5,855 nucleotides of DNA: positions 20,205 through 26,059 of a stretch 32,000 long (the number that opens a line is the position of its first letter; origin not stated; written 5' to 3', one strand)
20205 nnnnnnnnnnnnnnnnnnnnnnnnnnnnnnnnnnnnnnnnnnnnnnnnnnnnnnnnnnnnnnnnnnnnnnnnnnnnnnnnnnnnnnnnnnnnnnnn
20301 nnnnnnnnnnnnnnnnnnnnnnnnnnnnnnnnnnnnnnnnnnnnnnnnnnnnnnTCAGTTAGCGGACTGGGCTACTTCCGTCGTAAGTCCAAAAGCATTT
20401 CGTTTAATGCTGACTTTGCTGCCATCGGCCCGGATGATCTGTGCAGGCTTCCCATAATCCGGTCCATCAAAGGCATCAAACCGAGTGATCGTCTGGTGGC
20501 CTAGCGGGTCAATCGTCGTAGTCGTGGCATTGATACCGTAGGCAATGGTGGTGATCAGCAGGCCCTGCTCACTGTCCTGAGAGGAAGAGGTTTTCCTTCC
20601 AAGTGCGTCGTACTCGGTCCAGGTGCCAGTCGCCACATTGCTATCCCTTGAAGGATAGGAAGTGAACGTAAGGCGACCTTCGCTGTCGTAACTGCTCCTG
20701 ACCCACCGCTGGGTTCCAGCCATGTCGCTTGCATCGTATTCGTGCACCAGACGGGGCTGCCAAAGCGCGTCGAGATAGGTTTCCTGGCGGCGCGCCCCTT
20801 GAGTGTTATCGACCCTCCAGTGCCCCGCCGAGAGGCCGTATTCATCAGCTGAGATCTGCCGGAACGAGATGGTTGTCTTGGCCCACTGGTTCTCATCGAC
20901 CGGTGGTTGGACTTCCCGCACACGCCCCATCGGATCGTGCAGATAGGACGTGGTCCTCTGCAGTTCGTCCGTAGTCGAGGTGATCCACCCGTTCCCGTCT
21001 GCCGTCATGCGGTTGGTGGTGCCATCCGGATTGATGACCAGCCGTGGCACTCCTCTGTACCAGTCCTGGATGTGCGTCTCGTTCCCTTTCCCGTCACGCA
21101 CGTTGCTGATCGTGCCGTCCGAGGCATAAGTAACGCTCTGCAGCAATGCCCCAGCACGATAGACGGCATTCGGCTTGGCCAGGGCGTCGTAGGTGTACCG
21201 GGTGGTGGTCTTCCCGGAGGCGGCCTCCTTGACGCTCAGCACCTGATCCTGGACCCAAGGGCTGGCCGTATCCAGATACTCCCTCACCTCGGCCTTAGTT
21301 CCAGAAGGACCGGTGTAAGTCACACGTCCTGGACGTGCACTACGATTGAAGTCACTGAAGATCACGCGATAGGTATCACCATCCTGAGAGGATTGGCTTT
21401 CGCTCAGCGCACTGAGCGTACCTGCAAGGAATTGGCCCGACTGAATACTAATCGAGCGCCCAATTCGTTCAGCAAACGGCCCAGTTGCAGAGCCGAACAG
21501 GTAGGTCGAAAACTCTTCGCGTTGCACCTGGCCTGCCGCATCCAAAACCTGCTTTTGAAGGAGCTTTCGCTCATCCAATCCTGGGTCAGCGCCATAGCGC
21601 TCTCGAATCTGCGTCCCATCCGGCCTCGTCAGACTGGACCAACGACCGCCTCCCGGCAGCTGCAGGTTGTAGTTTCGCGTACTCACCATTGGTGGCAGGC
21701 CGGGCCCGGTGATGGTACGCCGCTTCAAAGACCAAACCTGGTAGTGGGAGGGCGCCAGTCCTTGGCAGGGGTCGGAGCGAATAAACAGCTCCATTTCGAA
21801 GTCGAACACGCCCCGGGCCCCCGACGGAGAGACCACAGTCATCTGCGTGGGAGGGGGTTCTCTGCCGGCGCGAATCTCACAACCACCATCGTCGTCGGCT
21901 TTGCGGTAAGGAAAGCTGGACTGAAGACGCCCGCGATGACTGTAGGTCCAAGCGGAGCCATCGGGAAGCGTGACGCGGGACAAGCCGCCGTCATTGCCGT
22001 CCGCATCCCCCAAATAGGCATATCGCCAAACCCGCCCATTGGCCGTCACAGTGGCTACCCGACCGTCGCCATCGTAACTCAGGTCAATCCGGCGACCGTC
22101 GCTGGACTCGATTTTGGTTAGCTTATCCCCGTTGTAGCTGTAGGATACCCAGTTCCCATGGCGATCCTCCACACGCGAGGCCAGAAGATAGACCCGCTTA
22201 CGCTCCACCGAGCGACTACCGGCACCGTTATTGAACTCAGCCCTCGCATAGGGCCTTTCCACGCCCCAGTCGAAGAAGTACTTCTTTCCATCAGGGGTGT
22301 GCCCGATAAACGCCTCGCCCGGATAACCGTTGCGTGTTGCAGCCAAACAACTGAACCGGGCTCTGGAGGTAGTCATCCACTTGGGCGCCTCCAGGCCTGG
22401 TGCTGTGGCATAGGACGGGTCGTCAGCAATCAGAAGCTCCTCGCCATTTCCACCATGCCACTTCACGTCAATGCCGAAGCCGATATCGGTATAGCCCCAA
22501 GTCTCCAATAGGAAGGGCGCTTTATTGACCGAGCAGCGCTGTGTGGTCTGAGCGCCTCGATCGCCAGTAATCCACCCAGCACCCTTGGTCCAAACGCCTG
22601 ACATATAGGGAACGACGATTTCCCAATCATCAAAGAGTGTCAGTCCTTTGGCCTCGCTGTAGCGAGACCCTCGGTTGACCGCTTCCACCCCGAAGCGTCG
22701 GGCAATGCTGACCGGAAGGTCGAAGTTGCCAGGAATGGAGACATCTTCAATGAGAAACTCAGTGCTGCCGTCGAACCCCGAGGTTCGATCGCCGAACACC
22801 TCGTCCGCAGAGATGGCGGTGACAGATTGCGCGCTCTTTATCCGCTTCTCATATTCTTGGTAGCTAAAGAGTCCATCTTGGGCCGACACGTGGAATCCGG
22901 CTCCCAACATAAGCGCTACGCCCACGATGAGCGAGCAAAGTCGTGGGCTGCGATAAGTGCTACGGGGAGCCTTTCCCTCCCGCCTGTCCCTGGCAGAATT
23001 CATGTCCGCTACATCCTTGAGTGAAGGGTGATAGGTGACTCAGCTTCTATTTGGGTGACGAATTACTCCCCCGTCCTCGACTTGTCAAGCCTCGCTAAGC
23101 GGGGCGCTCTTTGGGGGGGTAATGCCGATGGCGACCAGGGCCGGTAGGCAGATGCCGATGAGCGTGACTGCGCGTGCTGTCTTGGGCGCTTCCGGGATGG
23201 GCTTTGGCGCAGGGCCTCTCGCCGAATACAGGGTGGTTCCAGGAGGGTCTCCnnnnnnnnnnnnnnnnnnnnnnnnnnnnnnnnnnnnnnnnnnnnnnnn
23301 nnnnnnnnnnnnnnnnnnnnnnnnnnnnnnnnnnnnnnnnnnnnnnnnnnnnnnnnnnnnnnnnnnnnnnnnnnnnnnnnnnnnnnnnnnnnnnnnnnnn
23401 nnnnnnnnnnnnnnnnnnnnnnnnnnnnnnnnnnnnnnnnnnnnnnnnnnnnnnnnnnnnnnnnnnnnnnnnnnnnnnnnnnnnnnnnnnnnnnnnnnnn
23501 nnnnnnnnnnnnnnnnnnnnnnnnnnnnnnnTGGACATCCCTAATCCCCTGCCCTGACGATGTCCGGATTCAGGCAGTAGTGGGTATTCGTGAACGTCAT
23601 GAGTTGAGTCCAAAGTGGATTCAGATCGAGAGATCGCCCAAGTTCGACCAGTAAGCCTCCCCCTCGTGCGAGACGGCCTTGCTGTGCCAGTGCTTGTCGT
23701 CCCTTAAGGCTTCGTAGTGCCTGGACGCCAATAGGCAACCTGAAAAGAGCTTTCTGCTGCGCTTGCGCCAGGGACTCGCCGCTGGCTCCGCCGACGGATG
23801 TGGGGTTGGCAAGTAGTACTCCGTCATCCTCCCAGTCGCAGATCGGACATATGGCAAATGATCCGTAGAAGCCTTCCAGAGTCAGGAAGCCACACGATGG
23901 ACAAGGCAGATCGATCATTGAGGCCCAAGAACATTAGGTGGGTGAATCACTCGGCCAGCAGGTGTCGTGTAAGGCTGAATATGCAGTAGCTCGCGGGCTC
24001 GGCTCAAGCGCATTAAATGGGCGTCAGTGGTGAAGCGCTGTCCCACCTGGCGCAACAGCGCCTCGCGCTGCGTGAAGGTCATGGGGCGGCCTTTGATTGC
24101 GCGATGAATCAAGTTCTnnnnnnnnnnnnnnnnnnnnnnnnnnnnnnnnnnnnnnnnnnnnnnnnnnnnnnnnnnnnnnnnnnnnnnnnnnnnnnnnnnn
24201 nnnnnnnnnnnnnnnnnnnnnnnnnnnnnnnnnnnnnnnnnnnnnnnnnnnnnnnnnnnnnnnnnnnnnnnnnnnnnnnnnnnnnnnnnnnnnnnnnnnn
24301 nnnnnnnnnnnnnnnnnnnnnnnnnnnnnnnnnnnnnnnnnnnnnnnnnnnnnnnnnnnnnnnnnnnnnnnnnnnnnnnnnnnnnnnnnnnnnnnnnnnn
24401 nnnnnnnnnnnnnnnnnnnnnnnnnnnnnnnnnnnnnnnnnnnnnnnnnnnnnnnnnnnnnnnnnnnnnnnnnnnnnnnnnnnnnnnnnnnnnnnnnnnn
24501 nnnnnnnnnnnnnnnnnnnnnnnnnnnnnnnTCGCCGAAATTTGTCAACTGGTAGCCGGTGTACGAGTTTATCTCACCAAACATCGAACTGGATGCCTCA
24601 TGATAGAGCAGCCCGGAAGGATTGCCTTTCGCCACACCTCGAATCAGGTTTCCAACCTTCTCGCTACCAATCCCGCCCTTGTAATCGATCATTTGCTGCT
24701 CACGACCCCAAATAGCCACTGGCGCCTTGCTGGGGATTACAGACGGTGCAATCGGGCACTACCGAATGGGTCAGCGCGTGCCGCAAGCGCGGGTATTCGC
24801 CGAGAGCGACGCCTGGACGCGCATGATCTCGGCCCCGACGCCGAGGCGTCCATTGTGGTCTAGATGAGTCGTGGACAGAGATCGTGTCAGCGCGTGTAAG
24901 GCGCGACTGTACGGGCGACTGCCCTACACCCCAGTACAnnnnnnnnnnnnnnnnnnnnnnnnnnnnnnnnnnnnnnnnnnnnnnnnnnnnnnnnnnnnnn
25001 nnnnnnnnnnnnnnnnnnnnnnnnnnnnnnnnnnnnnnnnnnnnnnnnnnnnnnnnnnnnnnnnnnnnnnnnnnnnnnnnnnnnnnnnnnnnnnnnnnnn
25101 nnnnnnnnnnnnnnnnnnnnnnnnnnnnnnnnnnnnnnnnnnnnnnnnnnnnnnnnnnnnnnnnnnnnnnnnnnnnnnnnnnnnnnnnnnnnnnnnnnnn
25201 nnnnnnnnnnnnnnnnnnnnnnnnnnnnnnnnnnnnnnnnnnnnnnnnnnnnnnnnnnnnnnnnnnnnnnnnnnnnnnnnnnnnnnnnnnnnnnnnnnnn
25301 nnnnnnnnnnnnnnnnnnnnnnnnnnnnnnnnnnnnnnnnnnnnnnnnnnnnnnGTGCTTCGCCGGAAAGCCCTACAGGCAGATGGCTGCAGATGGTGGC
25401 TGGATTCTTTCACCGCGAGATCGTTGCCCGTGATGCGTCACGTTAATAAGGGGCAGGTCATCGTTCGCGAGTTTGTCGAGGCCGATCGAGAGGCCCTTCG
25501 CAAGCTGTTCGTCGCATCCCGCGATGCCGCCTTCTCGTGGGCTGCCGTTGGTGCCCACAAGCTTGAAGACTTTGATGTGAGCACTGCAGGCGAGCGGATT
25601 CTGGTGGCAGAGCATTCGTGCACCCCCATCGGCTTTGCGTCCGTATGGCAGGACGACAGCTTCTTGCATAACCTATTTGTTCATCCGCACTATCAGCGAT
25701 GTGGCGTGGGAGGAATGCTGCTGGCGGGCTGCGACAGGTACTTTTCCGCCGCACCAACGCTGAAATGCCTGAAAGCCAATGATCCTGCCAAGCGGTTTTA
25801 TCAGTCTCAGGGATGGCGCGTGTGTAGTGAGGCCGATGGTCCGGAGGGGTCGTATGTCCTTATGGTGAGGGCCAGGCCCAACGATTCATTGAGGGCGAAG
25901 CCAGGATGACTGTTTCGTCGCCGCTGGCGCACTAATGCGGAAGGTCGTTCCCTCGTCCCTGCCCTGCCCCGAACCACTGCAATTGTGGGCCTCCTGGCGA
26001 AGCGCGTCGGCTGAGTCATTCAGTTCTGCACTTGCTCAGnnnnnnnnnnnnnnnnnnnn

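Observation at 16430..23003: Two-gene, Sec-signal RHS system: an 882-aa YD-repeat protein and a 1303-aa RHS toxin, with no T6SS or other secretion-system genes recognised in the window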

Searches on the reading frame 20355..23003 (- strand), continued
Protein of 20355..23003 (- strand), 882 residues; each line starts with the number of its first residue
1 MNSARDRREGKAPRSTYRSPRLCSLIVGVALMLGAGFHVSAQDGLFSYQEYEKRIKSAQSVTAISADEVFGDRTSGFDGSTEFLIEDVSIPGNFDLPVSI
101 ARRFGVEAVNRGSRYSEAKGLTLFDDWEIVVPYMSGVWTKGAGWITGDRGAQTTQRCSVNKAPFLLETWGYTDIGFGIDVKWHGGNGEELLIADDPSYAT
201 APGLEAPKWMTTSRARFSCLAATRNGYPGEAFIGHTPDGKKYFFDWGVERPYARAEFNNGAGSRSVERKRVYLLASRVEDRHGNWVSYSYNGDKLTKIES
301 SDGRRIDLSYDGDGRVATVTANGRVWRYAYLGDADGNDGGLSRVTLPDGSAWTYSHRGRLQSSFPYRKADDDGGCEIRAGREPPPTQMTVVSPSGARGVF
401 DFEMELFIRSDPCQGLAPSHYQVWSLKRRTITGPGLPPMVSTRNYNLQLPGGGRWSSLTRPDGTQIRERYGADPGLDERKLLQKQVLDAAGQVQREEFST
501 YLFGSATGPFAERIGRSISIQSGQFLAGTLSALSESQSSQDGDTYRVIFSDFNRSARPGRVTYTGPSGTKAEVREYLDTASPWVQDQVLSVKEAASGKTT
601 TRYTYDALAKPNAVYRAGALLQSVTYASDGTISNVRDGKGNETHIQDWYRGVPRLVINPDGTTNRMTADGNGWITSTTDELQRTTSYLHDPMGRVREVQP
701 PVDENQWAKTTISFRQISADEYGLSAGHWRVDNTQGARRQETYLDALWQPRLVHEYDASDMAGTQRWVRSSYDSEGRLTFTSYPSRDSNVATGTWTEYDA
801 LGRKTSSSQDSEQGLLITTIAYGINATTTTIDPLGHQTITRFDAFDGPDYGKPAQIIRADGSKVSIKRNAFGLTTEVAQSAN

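Call 81: search_protein_families(library=pfam, proteins=[L024:3418-7731:+, L031:3297-7604:+], max_evalue=0.001)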
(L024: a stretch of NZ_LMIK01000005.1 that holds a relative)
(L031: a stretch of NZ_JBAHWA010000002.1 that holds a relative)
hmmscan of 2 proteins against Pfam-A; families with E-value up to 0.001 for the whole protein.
L024:3418-7731:+ (1438 aa): 5 families
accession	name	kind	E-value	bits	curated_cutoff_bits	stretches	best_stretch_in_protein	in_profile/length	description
PF13507.12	GATase_5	-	8.6e-103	343.4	27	1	1186-1437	1-260/260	CobB/CobQ-like glutamine amidotransferase domain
PF22689.1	FGAR-AT_PurM_N-like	-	2.1e-78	262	27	1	764-923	1-160/160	FGAR-AT PurM_N-like domain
PF02769.27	AIRS_C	-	4e-49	167.2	23.1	2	534-692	1-154/156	AIR synthase related protein, C-terminal domain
PF18076.6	FGAR-AT_N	-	1.3e-27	96.5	26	1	151-261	3-115/115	Formylglycinamide ribonucleotide amidotransferase N-terminal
PF18072.6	FGAR-AT_linker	-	5.6e-21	75.2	26.6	1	277-326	1-50/50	Formylglycinamide ribonucleotide amidotransferase linker domain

L031:3297-7604:+ (1436 aa): 5 families
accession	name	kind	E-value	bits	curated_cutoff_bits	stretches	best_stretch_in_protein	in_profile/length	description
PF13507.12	GATase_5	-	1.6e-101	339.2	27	1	1184-1435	1-260/260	CobB/CobQ-like glutamine amidotransferase domain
PF22689.1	FGAR-AT_PurM_N-like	-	2.5e-78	261.8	27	1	762-921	1-160/160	FGAR-AT PurM_N-like domain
PF02769.27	AIRS_C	-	6.8e-49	166.5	23.1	2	532-690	1-154/156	AIR synthase related protein, C-terminal domain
PF18076.6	FGAR-AT_N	-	2.6e-27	95.5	26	1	149-259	3-115/115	Formylglycinamide ribonucleotide amidotransferase N-terminal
PF18072.6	FGAR-AT_linker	-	2.8e-21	76.2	26.6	1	275-324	1-50/50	Formylglycinamide ribonucleotide amidotransferase linker domain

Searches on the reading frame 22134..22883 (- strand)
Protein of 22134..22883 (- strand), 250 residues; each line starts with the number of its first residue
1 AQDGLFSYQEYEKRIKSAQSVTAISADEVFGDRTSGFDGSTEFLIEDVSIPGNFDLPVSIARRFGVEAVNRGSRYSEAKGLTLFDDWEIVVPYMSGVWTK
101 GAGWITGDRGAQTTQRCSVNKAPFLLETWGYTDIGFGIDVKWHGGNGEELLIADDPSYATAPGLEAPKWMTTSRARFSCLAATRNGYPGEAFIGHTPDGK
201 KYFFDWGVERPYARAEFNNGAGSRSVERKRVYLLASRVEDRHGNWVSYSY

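Call 36: search_protein_families(library=pfam, proteins=[window:22134-22883:-], max_evalue=10)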
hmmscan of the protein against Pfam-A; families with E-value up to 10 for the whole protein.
window:22134-22883:- (250 aa): 0 families

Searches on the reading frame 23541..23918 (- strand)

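Call 9: search_protein_families(library=pfam, proteins=[window:23541-23918:-], max_evalue=0.01)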
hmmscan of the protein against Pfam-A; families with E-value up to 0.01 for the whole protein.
window:23541-23918:- (125 aa): 1 family
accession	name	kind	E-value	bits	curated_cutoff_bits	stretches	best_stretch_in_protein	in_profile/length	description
PF14206.11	Cys_rich_CPCC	-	1.5e-13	50.7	24.5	1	5-56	2-53/75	Cysteine-rich CPCC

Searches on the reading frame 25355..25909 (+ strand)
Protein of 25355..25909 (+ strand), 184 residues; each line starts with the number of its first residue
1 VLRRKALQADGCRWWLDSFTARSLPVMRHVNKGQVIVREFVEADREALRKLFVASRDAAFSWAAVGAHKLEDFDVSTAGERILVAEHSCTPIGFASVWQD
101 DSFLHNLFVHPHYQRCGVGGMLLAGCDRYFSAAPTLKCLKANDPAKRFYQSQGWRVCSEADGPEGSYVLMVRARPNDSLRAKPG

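Call 9: search_protein_families(library=pfam, proteins=[window:25355-25909:+], max_evalue=0.01)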
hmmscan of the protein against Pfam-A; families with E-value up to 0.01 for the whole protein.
window:25355-25909:+ (184 aa): 3 families
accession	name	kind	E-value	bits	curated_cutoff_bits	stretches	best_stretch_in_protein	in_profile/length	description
PF13508.13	Acetyltransf_7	-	1e-12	48.7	27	1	79-155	2-83/84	Acetyltransferase (GNAT) domain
PF13673.13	Acetyltransf_10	-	1.3e-11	45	23.6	1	79-159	30-112/128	Acetyltransferase (GNAT) domain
PF00583.31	Acetyltransf_1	-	1.6e-11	44.9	20.7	1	62-154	16-116/116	Acetyltransferase (GNAT) family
